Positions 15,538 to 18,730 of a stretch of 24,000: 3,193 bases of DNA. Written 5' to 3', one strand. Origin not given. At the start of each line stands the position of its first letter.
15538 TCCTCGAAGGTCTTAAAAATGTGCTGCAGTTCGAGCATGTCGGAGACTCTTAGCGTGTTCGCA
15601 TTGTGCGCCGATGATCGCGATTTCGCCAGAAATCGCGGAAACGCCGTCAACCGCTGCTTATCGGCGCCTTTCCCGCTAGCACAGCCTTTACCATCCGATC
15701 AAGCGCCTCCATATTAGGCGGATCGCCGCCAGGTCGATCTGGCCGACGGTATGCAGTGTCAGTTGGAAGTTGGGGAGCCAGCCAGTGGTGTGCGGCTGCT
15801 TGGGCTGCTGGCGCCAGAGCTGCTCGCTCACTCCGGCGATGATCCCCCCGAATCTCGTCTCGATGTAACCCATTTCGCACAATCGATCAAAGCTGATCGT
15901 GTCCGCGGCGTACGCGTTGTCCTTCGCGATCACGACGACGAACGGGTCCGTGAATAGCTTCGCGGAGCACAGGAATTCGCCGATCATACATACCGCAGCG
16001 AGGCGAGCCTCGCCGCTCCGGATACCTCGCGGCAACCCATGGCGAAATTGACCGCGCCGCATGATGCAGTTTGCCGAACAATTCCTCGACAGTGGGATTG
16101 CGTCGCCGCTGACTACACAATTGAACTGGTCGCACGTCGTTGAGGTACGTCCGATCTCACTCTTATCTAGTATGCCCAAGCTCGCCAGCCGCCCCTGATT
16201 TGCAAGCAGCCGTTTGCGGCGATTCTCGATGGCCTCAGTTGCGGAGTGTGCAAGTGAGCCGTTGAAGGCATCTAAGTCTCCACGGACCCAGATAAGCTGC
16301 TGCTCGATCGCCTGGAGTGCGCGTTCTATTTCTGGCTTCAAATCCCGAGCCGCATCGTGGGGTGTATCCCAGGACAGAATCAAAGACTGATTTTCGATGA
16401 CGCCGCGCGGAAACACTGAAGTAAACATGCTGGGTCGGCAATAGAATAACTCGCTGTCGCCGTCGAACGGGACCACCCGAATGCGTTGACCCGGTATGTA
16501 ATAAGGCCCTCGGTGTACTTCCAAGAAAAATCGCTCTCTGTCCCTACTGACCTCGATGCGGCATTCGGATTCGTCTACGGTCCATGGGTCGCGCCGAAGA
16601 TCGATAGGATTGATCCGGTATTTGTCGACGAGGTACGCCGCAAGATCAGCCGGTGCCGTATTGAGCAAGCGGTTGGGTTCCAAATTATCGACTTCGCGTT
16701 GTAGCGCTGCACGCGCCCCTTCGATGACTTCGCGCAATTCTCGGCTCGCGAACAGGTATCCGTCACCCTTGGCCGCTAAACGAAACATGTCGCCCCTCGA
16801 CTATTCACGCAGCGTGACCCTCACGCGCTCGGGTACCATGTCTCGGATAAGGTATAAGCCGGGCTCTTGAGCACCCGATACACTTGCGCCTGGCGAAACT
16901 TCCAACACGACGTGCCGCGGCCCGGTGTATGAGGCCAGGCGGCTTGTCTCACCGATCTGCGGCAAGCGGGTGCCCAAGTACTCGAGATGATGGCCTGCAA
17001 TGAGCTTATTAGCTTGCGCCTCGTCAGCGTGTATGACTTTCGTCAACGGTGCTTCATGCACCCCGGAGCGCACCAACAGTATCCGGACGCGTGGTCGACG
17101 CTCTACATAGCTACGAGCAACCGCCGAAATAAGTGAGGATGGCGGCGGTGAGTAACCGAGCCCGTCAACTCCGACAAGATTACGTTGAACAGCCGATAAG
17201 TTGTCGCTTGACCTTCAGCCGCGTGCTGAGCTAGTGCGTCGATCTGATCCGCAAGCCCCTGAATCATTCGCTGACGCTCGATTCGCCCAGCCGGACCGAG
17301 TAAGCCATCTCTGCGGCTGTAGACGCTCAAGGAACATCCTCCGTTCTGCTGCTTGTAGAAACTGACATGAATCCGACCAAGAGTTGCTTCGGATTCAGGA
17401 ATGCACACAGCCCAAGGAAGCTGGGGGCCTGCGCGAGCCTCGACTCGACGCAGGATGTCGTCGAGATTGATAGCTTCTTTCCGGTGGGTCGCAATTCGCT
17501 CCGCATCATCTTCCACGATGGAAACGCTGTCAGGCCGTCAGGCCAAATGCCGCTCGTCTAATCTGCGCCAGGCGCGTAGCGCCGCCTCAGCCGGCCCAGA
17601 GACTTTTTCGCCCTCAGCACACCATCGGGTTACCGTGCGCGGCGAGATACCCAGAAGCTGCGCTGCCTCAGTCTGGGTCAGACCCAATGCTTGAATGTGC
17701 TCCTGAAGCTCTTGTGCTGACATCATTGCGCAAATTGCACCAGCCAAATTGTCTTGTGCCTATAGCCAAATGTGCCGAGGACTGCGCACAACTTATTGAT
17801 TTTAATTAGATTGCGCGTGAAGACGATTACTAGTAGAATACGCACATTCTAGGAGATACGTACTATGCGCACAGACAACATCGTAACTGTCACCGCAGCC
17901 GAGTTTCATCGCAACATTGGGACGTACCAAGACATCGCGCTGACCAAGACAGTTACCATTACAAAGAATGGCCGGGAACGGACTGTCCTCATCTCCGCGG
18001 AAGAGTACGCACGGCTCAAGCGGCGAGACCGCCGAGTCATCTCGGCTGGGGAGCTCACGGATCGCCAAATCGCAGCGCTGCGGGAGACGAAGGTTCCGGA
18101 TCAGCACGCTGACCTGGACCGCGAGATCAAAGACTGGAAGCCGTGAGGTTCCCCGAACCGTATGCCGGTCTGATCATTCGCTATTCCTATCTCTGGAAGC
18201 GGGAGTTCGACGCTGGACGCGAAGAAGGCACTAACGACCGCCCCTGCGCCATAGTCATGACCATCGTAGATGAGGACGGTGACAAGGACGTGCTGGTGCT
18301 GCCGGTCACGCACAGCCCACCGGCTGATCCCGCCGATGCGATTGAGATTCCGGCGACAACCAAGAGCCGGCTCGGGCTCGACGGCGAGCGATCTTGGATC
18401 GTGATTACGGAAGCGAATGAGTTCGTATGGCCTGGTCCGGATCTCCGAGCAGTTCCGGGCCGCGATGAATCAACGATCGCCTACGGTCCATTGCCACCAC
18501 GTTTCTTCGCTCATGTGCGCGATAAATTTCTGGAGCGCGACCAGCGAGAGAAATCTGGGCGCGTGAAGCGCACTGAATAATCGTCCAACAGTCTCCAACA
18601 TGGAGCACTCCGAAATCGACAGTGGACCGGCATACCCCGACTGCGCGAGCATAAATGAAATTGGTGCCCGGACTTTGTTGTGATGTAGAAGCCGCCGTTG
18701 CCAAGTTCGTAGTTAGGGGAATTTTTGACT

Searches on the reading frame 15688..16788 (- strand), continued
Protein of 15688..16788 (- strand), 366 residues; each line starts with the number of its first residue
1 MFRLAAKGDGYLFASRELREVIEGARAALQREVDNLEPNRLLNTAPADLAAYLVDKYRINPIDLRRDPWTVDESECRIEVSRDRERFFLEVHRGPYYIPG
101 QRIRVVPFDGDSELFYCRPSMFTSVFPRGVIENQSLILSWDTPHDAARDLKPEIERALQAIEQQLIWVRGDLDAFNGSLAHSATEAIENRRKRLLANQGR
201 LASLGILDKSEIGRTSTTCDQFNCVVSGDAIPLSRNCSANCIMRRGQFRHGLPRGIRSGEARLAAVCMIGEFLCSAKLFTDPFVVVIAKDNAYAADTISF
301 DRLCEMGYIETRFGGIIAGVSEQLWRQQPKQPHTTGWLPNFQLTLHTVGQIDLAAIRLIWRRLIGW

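Call 70: find_related_loci(query=A3, collection=viral_contigs, flank=8000)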
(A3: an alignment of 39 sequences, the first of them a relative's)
Query A3 (360 aa) in viral_contigs; peptide patterns used: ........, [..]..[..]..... (x = any residue, [..] = any of these).
38 stretches matched a pattern, but none encodes a relative of the query by tblastn (E <= 1e-3).

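Call 78: search_protein_representatives(alignment_id=A3)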
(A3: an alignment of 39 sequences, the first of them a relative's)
Query: 39 sequences, 358 profile positions. Proteins with E-value up to 0.001 (for the whole library): 992; up to 1e-10: 279; up to 1e-30: 103. The best 150 are listed.
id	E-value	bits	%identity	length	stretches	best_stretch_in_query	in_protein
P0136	3.8e-190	647.8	-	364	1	1-355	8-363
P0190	5.6e-151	518.9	-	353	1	2-355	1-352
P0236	1.1e-88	314.0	-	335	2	1-166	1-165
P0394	1.0e-80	287.8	-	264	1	2-264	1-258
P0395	1.1e-78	281.1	-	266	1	1-258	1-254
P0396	4.7e-77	275.7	-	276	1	1-260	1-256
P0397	1.3e-76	274.2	-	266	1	2-262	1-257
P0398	4.1e-73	262.8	-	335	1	2-260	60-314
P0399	9.5e-67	241.8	-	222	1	1-163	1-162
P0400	5.3e-65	236.1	-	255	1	2-168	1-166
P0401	7.9e-65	235.5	-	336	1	1-166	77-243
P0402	5.5e-64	232.7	-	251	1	2-163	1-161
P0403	1.9e-62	227.7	-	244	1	2-166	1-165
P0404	2.8e-62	227.1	-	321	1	3-166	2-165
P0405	3.2e-62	226.9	-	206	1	87-285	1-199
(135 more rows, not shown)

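Call 80: fold_search(model_id=the predicted structure, library=viral)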
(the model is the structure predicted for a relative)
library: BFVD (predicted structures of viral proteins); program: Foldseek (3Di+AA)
matches with E <= 10: 362; with E <= 0.001: 0
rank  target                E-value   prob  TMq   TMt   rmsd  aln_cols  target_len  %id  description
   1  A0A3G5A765            7.5e-03  0.54  0.15  0.11  23.0       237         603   13  C2H2-type domain-containing protein [Harvfovirus sp.]
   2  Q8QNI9                9.5e-03  0.51  0.12  0.11  17.7       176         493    9  ESV-1-84 [Ectocarpus siliculosus virus 1 (isolate New Zealand/Kaikoura/1988)]
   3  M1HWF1                1.4e-02  0.47  0.13  0.11  16.7       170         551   15  (no name in the UniProt tables at hand)
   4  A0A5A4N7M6            2.3e-02  0.09  0.10  0.09  26.3       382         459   12  (no name in the UniProt tables at hand)
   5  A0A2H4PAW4            2.7e-02  0.93  0.19  0.13  15.5       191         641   15  (no name in the UniProt tables at hand)
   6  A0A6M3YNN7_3          3.4e-02  0.30  0.16  0.08  24.0       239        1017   12  Polyprotein [Riboviria sp.]
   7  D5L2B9                3.6e-02  0.89  0.21  0.41   6.2       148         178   15  Restriction endonuclease type IV Mrr domain-containing protein [uncultured virus]
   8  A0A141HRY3            3.8e-02  0.92  0.16  0.48   5.5       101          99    4  (no name in the UniProt tables at hand)
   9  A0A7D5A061            4.1e-02  0.21  0.13  0.05  22.8       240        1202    8  DNA-directed DNA polymerase [Vesanto virus]
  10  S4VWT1                7.7e-02  0.13  0.11  0.08  19.5       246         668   10  Uncharacterized protein [Pandoravirus salinus]
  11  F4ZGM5                8.1e-02  0.25  0.16  0.13  22.9       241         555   10  (no name in the UniProt tables at hand)
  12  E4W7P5                8.6e-02  0.25  0.16  0.25  14.4       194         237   10  Protein tyrosine phosphatase (Fragment) [Bracoviriform glomeratae]
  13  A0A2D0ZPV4            1.6e-01  0.54  0.15  0.35   6.2       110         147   11  (no name in the UniProt tables at hand)
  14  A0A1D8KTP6            1.6e-01  0.35  0.18  0.33   6.9       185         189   14  Restriction endonuclease [Synechococcus phage S-CAM7]
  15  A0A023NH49            1.7e-01  0.14  0.09  0.23   9.8       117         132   12  ORF2a [Human picobirnavirus]
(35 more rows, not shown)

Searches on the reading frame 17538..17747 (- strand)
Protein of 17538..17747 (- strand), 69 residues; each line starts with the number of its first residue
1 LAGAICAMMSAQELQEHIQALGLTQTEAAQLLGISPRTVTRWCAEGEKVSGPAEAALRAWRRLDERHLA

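Call 3: search_protein_families(library=pfam, proteins=[window:17538-17747:-], max_evalue=1)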
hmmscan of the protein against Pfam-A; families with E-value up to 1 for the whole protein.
window:17538-17747:- (69 aa): 30 families (the best 25 are shown)
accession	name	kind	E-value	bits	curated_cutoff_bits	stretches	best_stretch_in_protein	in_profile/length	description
PF20432.4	Xre-like-HTH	-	2.6e-07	31.3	25.8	1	19-50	20-51/63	Antitoxin Xre-like helix-turn-helix domain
PF13384.12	HTH_23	-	5.7e-07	29.6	24.6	1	19-42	15-37/50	Homeodomain-like domain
PF12728.13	HTH_17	-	6.7e-07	29.9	27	1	23-47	2-26/51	Helix-turn-helix domain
PF01381.28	HTH_3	-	1.2e-06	28.9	23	1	17-44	4-31/55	Helix-turn-helix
PF13518.12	HTH_28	-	8.8e-06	26.2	25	1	22-44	12-34/52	Helix-turn-helix domain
PF13560.12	HTH_31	-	1.5e-05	25.7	27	1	12-52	4-43/64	Helix-turn-helix domain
PF02954.25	HTH_8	-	7.7e-05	22.8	22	1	13-41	9-37/42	Bacterial regulatory protein, Fis family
PF13551.12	HTH_29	-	0.00015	22.2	28.1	1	22-43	11-33/64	Winged helix-turn helix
PF13545.12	HTH_Crp_2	-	0.00032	21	27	1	2-41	4-41/70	Crp-like helix-turn-helix domain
PF08281.18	Sigma70_r4_2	-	0.00036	20.6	25.7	1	19-42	23-46/54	Sigma-70, region 4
PF13542.12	HTH_Tnp_ISL3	-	0.00043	20.1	27.4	1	20-43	24-47/51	Helix-turn-helix domain of transposase family ISL3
PF13744.12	HTH_37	-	0.0019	18.4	27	1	11-40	20-49/80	Helix-turn-helix domain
PF00376.29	MerR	-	0.0031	17.8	28.2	1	27-46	4-23/38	MerR family regulatory protein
PF17762.8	HTH_ParB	-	0.0045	17.6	22.6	1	9-40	7-38/102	ParB HTH domain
PF20038.5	HTH_59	-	0.009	16.4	27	1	23-45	8-30/66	Helix-turn-helix domain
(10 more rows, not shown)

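Call 4: search_protein_families(library=padloc, proteins=[window:17538-17747:-], max_evalue=1)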
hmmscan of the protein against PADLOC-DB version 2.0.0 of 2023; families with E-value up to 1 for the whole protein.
window:17538-17747:- (69 aa): 4 families
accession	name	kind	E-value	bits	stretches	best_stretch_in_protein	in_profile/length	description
PDLC04133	mad1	-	1.1e-05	23.6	1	23-47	6-30/60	mads_1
PDLC03951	RmrA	-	0.0024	14.9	1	10-44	9-43/400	-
PDLC01995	RtcR_PspF2--CARF_AAA_HTH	-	0.012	12.8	1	5-44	437-476/481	-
PDLC02225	AbiEi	-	0.028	12.1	1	7-47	3-43/198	AbiEi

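Call 5: search_protein_families(library=ncbifam, proteins=[window:17538-17747:-], max_evalue=1)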
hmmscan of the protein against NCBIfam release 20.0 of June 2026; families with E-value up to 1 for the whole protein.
window:17538-17747:- (69 aa): 24 families
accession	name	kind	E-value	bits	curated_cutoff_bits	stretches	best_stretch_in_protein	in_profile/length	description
TIGR03830.1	CxxCG_CxxCG_HTH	subfamily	2.7e-05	24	61.8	1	8-59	64-115/127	type II TA system antitoxin MqsA family protein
NF033787.1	HTH_BldC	subfamily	4.1e-05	23.3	77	1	23-47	3-27/49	BldC family transcriptional regulator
NF033545.0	transpos_IS630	equivalog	6e-05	22.6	100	1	20-47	10-37/299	IS630 family transposase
TIGR01764.1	excise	domain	8.5e-05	22.8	28.8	1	23-47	2-26/49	excisionase family DNA-binding protein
NF040522.1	VC1465_fam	subfamily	0.0001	22.3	70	1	16-45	3-32/111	VC1465 family Xer recombination activation factor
TIGR02607.1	antidote_HigA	equivalog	0.00012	21.8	47.7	1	15-58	13-54/81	HigA family addiction module antitoxin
NF046037.1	carphisopro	domain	0.00042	20.4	38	1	15-46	2-32/54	carph-isopro domain-containing protein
NF049845.1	Xre_ParS_antitoxin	subfamily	0.0007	19.7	90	1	10-50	3-43/112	type II RES/Xre toxin-antitoxin system antitoxin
NF005644.0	PRK07408.1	subfamily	0.0037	16.9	261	1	14-46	213-245/258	RNA polymerase sigma factor SigF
NF033546.1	transpos_IS21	equivalog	0.0084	15.7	160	1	21-55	7-41/294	IS21 family transposase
NF033594.2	transpos_ISNCY_2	equivalog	0.0094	15.1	250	1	22-47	10-35/368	ISNCY family transposase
TIGR03070.1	couple_hipB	subfamily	0.0095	15.9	71.65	1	19-40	12-33/58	type II toxin-antitoxin system Y4mF family antitoxin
TIGR02937.1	sigma70-ECF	superfamily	0.017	14.7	42.9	1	22-44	133-155/165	sigma-70 family RNA polymerase sigma factor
NF033577.2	transpos_IS481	equivalog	0.018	14.6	224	1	13-46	4-37/284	IS481 family transposase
NF007257.0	PRK09706.1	subfamily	0.025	14.4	101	1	11-51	7-47/135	transcriptional repressor DicA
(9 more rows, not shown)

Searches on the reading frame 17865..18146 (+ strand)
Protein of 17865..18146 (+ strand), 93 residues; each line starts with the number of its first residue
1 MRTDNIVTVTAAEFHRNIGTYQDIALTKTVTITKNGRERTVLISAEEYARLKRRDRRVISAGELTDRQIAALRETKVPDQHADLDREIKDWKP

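Call 3: search_protein_families(library=pfam, proteins=[window:17865-18146:+], max_evalue=1)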
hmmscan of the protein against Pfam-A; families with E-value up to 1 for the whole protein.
window:17865-18146:+ (93 aa): 5 families
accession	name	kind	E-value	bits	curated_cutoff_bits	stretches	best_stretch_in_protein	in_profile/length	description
PF02604.26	PhdYeFM_antitox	-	7.4e-10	38.9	29.8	1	8-73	3-69/74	Antitoxin Phd_YefM, type II toxin-antitoxin system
PF14452.12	Multi_ubiq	-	0.063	13.9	24.5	1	13-41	42-65/69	Multiubiquitin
PF04325.18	DUF465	-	0.09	13.2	25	0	79-90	6-17/48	Protein of unknown function (DUF465)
PF09851.14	SHOCT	-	0.098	12.9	27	1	42-54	14-26/28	Short C-terminal domain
PF25708.1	Phage_T7_Gp5_9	-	0.62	10.5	24.5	0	40-55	4-19/46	Phage T7 gp5.9 RecBCD inhibitor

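Call 4: search_protein_families(library=padloc, proteins=[window:17865-18146:+], max_evalue=1)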
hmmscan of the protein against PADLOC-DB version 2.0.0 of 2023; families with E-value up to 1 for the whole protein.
window:17865-18146:+ (93 aa): 0 families

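Call 5: search_protein_families(library=ncbifam, proteins=[window:17865-18146:+], max_evalue=1)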
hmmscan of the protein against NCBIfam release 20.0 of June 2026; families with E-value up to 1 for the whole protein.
window:17865-18146:+ (93 aa): 2 families
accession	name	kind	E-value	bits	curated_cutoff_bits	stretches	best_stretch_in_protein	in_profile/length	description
TIGR01552.1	phd_fam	subfamily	8.5e-08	31.4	20.8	1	8-53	1-47/53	type II toxin-antitoxin system prevent-host-death family antitoxin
TIGR01979.1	sufS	subfamily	0.11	11.4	475.1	1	3-61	107-165/403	SufS family cysteine desulfurase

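Call 65: search_protein_families(library=phrogs, proteins=[window:17865-18146:+], max_evalue=0.01)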
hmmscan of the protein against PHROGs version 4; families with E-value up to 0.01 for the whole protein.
window:17865-18146:+ (93 aa): 1 family
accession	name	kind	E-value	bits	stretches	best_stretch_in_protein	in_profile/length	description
phrog_375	-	moron, auxiliary metabolic gene and host takeover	0.0089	16.9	0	5-52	3-52/74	Phd-like antitoxin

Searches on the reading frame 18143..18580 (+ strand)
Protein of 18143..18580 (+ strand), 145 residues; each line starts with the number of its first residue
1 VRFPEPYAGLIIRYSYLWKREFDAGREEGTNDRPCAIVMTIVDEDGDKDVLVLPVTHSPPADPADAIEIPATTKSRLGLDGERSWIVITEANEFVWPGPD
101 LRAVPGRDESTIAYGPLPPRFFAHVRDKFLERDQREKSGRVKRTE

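Call 3: search_protein_families(library=pfam, proteins=[window:18143-18580:+], max_evalue=1)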
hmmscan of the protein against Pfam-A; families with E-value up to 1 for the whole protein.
window:18143-18580:+ (145 aa): 0 families

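Call 4: search_protein_families(library=padloc, proteins=[window:18143-18580:+], max_evalue=1)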
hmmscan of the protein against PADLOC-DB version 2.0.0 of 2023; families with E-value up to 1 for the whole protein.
window:18143-18580:+ (145 aa): 0 families

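Call 5: search_protein_families(library=ncbifam, proteins=[window:18143-18580:+], max_evalue=1)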
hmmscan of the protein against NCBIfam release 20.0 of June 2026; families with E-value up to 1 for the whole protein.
window:18143-18580:+ (145 aa): 0 families

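Call 31: search_protein_families(library=pfam, proteins=[window:18143-18580:+], max_evalue=0.1)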
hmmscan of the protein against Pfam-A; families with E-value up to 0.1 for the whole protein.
window:18143-18580:+ (145 aa): 0 families

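Call 64: search_solved_structures(query=window:18143-18580:+, max_evalue=10)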
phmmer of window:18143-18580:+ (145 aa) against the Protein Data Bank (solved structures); distinct sequences matched with E-value up to 10: 6.
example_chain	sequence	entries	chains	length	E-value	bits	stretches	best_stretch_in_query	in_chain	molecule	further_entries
3b0p_A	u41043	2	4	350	0.33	14.1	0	64-91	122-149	tRNA-dihydrouridine synthase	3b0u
3b0v_C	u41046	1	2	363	0.37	14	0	64-91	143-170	tRNA-dihydrouridine synthase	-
7aft_H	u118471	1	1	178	0.67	13.2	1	1-58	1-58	Mating factor alpha-1,Mating factor alpha-1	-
7ewi_C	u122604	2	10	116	1.3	12.2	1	25-65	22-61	Endoribonuclease MazF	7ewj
5d0m_C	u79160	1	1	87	1.5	12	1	10-57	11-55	RING finger protein 165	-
9n1f_A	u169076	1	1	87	1.9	11.7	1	10-57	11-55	E3 ubiquitin-protein ligase ARK2C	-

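Call 65: search_protein_families(library=phrogs, proteins=[window:18143-18580:+], max_evalue=0.01)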
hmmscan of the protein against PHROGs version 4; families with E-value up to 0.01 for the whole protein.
window:18143-18580:+ (145 aa): 0 families

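Call 72: find_encoding_contigs(protein=window:18143-18580:+, flank=5000, max_places=8)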
Protein window:18143-18580:+ (145 aa): 13 contigs read that carry it; 6 places shown.
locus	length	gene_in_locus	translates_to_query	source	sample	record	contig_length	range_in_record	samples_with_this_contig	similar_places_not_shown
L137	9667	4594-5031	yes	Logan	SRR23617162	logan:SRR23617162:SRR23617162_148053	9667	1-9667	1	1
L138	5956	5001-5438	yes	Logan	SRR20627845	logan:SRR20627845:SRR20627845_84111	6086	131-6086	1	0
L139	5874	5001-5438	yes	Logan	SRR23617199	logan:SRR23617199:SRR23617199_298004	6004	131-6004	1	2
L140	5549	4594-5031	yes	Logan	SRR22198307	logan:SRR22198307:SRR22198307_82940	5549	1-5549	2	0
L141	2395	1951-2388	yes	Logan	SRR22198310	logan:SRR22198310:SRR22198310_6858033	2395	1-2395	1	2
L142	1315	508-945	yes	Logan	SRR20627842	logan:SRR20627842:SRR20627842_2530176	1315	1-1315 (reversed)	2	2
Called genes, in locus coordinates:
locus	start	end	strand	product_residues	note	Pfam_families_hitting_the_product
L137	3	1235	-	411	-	?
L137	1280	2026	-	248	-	PF00005:ABC_tran, PF13304:AAA_21 (faint)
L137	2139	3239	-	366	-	-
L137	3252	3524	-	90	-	-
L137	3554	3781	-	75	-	-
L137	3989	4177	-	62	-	PF01381:HTH_3 (weak), PF20432:Xre-like-HTH (weak), PF13384:HTH_23 (weak), PF13518:HTH_28 (weak), PF12728:HTH_17 (weak)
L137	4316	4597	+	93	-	PF02604:PhdYeFM_antitox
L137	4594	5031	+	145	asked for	-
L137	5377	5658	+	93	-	-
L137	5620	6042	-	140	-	PF00072:Response_reg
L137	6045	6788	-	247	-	PF00072:Response_reg, PF00196:GerE (weak)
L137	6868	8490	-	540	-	-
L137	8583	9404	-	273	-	-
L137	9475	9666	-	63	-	?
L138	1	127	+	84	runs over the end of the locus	?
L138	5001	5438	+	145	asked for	-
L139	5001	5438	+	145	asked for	-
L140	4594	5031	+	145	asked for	-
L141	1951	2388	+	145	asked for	-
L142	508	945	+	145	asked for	-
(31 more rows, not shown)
